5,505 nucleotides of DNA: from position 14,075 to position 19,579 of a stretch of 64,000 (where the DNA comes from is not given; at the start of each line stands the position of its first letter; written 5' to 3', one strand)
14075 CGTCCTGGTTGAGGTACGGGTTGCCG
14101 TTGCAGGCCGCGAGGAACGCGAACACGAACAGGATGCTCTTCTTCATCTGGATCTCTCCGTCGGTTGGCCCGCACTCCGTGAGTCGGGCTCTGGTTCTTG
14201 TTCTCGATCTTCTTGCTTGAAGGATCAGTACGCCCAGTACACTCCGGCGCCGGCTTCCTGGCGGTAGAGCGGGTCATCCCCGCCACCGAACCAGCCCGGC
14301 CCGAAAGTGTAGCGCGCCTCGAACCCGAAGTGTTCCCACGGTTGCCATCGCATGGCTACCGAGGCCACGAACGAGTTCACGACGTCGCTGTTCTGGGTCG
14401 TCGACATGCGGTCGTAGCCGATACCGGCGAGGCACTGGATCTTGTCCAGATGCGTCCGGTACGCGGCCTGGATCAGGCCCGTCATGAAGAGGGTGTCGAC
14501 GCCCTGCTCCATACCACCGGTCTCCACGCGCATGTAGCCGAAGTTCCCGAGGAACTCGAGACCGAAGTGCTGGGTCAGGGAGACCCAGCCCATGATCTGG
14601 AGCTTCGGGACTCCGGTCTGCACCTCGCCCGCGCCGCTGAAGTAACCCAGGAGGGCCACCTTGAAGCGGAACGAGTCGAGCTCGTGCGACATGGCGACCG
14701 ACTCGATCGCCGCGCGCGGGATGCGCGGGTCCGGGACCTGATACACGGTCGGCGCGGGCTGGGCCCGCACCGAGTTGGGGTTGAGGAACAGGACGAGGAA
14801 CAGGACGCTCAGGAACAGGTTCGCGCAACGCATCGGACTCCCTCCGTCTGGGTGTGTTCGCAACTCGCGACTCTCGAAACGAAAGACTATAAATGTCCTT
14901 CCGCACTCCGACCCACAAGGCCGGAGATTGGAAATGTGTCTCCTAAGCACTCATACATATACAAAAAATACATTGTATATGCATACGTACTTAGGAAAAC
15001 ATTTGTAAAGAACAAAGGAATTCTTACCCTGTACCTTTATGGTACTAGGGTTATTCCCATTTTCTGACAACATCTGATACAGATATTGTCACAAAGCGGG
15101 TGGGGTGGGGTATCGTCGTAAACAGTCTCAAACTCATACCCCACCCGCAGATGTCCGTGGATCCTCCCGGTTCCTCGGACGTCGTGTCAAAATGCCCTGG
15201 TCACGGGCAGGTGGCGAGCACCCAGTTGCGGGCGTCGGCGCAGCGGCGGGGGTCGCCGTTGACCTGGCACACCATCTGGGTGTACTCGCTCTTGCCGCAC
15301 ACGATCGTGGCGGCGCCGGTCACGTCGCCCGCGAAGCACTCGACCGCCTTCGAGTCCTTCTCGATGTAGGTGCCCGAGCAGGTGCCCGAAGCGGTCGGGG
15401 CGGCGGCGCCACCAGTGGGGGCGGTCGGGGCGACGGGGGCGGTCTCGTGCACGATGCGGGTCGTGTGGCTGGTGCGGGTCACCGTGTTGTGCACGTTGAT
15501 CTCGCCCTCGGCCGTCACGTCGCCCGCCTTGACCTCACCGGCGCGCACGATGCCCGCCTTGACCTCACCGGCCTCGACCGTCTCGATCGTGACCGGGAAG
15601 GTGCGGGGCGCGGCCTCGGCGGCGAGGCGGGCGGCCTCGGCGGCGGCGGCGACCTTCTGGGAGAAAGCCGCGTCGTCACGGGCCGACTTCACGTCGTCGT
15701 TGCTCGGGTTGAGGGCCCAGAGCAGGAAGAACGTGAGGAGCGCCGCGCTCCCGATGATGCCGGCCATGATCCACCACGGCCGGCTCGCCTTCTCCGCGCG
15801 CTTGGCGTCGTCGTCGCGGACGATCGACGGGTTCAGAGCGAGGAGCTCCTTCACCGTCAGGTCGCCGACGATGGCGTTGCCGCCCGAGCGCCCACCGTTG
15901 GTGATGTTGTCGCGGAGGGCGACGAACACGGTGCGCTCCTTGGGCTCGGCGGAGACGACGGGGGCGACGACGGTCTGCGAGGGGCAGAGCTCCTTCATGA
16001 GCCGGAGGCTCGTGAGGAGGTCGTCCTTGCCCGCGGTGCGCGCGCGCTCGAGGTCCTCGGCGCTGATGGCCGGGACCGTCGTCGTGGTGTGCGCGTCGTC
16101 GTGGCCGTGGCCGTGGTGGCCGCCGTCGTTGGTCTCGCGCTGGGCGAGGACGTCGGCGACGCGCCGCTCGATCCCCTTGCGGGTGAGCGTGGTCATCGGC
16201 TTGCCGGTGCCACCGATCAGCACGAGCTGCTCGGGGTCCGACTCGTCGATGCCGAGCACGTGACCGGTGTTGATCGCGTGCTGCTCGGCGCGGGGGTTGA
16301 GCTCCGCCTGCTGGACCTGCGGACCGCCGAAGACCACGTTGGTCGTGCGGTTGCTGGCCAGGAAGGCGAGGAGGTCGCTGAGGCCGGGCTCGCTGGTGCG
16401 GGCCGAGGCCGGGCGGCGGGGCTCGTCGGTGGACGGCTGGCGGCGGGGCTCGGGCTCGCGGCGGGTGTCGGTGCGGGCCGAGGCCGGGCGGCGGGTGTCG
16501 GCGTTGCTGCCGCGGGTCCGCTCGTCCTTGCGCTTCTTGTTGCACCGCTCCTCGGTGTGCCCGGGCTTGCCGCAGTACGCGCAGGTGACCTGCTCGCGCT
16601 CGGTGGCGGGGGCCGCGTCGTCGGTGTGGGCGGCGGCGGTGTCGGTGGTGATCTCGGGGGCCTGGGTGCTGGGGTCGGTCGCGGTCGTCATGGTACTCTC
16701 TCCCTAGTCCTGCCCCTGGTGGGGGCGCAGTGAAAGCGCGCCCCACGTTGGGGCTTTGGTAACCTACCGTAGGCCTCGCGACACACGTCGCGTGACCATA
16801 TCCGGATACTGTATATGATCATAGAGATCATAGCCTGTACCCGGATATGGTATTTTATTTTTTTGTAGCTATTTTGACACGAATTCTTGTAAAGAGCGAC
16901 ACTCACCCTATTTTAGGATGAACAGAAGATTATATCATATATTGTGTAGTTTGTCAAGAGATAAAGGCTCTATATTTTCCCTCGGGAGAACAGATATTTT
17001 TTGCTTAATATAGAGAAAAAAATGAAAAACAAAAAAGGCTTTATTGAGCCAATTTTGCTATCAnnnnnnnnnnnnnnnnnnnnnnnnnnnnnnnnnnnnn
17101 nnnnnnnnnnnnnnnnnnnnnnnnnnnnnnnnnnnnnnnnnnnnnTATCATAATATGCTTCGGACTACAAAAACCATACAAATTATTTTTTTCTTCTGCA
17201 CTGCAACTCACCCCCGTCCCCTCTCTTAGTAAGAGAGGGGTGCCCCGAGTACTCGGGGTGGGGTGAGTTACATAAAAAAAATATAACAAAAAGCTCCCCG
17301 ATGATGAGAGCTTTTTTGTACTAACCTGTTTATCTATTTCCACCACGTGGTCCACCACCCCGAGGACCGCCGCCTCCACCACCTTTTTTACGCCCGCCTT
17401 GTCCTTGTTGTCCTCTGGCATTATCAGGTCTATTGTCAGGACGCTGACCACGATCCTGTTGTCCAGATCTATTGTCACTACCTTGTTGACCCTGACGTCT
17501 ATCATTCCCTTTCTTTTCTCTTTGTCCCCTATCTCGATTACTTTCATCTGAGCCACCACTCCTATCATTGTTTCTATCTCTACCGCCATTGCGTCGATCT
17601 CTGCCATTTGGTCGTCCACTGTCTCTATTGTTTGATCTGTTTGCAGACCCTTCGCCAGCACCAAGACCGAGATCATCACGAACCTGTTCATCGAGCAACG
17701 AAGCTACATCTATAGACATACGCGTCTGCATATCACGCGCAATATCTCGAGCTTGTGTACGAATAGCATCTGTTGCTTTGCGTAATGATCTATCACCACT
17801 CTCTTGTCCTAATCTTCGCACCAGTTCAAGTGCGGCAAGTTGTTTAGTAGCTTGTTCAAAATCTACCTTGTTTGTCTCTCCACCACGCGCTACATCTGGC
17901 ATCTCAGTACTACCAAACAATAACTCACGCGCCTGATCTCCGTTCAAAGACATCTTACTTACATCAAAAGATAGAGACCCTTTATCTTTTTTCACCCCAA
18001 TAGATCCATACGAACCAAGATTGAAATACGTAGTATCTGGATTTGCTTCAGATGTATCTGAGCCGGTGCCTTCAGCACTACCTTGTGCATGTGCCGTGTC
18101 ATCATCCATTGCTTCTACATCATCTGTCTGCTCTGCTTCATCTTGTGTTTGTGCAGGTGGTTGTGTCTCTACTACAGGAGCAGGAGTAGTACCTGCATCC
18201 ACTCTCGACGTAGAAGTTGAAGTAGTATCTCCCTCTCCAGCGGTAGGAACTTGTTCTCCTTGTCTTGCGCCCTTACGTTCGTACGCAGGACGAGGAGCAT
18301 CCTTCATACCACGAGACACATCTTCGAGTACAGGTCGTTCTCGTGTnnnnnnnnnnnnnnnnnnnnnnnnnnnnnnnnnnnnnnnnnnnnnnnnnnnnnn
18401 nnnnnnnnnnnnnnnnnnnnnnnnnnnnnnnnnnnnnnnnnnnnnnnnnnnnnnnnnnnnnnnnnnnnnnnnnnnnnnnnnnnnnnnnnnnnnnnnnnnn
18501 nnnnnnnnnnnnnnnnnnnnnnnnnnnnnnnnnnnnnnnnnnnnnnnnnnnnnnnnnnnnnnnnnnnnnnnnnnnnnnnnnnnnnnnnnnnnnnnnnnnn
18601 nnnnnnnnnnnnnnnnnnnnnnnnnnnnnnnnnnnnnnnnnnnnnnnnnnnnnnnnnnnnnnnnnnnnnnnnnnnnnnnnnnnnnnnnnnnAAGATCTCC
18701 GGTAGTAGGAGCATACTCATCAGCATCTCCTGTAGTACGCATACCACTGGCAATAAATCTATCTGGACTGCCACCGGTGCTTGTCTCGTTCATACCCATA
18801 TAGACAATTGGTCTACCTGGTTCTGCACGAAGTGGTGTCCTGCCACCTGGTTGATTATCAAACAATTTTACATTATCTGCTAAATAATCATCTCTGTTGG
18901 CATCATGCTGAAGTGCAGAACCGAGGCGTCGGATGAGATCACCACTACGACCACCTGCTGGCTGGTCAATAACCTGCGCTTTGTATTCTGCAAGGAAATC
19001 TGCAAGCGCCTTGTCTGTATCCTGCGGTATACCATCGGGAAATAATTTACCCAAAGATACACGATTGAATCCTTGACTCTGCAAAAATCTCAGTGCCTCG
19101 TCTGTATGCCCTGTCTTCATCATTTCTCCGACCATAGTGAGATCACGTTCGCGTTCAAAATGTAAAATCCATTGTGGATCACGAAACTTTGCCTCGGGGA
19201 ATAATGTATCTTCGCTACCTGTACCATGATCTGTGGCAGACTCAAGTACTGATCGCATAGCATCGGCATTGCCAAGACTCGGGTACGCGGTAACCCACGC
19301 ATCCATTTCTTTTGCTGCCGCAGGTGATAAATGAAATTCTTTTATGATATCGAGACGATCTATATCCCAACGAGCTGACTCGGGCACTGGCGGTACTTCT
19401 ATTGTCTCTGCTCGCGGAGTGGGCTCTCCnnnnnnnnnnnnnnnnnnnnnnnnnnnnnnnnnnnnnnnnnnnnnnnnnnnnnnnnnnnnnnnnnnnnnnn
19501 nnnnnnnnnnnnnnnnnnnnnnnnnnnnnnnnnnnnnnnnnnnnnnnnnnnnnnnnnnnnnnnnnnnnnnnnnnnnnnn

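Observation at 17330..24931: Giant 2533-aa ORF: PP2C phosphatase core + glycine-zipper segments + RGG/RD low-complexity tail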

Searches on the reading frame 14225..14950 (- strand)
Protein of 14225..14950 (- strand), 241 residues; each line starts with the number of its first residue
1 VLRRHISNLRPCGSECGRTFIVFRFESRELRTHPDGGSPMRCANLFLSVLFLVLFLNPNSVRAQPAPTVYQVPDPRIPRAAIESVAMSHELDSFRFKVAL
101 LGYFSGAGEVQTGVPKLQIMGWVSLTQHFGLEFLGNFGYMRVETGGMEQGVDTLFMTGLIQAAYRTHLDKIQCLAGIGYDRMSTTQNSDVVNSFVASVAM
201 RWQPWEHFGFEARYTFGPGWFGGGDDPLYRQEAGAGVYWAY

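Call 24: search_protein_families(library=pfam, proteins=[window:14225-14950:-], max_evalue=0.01)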
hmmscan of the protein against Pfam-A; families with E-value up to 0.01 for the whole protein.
window:14225-14950:- (241 aa): 0 families

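Call 96: find_encoding_contigs(protein=window:14274-14906:-, flank=10000, max_places=10)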
Protein window:14274-14906:- (210 aa): 7 contigs read that carry it; 2 places shown.
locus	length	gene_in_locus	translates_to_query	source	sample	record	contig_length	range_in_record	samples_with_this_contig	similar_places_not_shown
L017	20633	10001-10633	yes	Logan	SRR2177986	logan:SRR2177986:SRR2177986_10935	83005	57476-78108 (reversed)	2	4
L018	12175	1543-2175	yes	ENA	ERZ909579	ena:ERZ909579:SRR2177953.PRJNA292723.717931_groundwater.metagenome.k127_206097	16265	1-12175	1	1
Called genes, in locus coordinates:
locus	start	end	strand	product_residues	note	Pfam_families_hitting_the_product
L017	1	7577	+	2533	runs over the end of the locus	PF25764:KIF21A_4th (weak)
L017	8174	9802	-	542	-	-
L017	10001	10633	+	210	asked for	-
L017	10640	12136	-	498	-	-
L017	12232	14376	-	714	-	-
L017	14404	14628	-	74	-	-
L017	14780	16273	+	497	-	PF04932:Wzy_C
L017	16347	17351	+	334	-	PF04055:Radical_SAM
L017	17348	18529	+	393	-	PF13439:Glyco_transf_4, PF13579:Glyco_trans_4_4, PF00534:Glycos_transf_1, PF13692:Glyco_trans_1_4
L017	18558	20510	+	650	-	PF14885:GHL15, PF01839:FG-GAP (faint), PF13517:FG-GAP_3 (weak)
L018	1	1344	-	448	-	?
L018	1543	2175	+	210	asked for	-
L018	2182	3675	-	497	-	-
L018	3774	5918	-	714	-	-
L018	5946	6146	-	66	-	-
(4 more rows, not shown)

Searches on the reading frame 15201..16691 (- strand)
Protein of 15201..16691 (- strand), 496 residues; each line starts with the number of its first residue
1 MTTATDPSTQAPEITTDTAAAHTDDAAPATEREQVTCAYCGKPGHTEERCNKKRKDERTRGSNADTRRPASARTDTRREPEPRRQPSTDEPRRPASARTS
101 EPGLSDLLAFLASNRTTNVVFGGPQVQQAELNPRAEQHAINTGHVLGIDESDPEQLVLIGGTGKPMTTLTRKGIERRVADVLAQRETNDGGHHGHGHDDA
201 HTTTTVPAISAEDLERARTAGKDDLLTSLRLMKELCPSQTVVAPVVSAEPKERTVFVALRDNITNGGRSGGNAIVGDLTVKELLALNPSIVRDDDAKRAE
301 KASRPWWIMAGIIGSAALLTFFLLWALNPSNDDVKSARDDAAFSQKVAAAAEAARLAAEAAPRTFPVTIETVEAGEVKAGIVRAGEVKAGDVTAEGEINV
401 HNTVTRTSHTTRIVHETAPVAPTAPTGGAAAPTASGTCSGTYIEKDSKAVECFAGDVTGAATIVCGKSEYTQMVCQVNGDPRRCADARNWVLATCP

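Call 24: search_protein_families(library=pfam, proteins=[window:15201-16691:-], max_evalue=0.01)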
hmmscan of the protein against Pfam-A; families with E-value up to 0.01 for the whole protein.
window:15201-16691:- (496 aa): 1 family
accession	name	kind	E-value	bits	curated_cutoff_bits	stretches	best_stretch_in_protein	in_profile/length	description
PF16588.11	zf-C2H2_10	-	0.00083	19.5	26.2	1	34-53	3-22/23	C2H2 zinc-finger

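Call 81: find_homologous_proteins(query=window:15201-16691:-, max_evalue=0.001)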
Query window:15201-16691:-: 8000 candidates shared short words with the query, none scored E <= 0.001.

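Call 82: search_dna_similar(query=window:15201-16691:-, collection=phages, mode=protein, max_rows=8)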
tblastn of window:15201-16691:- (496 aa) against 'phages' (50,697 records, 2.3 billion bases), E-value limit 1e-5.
No match.

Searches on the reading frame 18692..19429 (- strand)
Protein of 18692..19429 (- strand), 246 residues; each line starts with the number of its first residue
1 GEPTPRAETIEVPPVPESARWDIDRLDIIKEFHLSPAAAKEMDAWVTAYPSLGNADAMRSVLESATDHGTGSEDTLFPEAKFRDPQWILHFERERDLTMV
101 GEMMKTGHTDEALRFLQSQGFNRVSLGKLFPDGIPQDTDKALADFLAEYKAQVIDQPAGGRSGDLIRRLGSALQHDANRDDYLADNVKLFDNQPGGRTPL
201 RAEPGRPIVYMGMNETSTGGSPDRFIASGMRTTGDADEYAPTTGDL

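Call 80: search_solved_structures(query=A10, max_evalue=1)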
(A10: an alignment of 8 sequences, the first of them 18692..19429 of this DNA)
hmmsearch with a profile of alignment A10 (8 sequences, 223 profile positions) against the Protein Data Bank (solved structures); distinct sequences matched with E-value up to 1: 3.
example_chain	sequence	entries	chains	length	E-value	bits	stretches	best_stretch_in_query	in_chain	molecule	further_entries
3ruk_A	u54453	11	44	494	0.4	13.9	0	116-192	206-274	Steroid 17-alpha-hydroxylase/17,20 lyase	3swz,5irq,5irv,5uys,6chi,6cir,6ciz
6wr1_A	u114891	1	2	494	0.4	13.9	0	116-192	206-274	Steroid 17-alpha-hydroxylase/17,20 lyase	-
4nkv_A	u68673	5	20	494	0.4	13.9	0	116-192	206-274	Steroid 17-alpha-hydroxylase/17,20 lyase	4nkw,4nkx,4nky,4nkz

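Call 87: predict_structure(alignment_id=A10)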
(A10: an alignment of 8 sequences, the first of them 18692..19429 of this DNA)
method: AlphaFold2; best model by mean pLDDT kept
length: 246 residues; sequences in the alignment: 8
mean_pLDDT: 66.7   pTM: 0.59
mean pLDDT of the five models: 66.7, 66.2, 64.5, 63.3, 62.9
residues with pLDDT >= 90: 61; 70-90: 71; 50-70: 15; < 50: 99
segments of 3 or more residues with pLDDT < 50: 1-16, 68-85, 182-246
pLDDT, mean of each block of 10 residues (from residue 1): 47 49 77 79 89 88 65 39 50 85 93 93 90 92 96 87 90 79 44 41 41 37 36 35 32
secondary structure, 60 per line:
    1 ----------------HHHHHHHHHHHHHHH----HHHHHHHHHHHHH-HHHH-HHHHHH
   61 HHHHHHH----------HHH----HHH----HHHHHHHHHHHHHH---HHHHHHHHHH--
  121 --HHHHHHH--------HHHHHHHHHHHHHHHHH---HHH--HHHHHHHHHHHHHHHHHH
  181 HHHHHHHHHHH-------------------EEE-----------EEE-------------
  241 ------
elements in order: H17-31 H36-48 H50-53 H55-67 H92-105 H109-118 H123-129 H138-154 H163-191 E211-213 E225-227
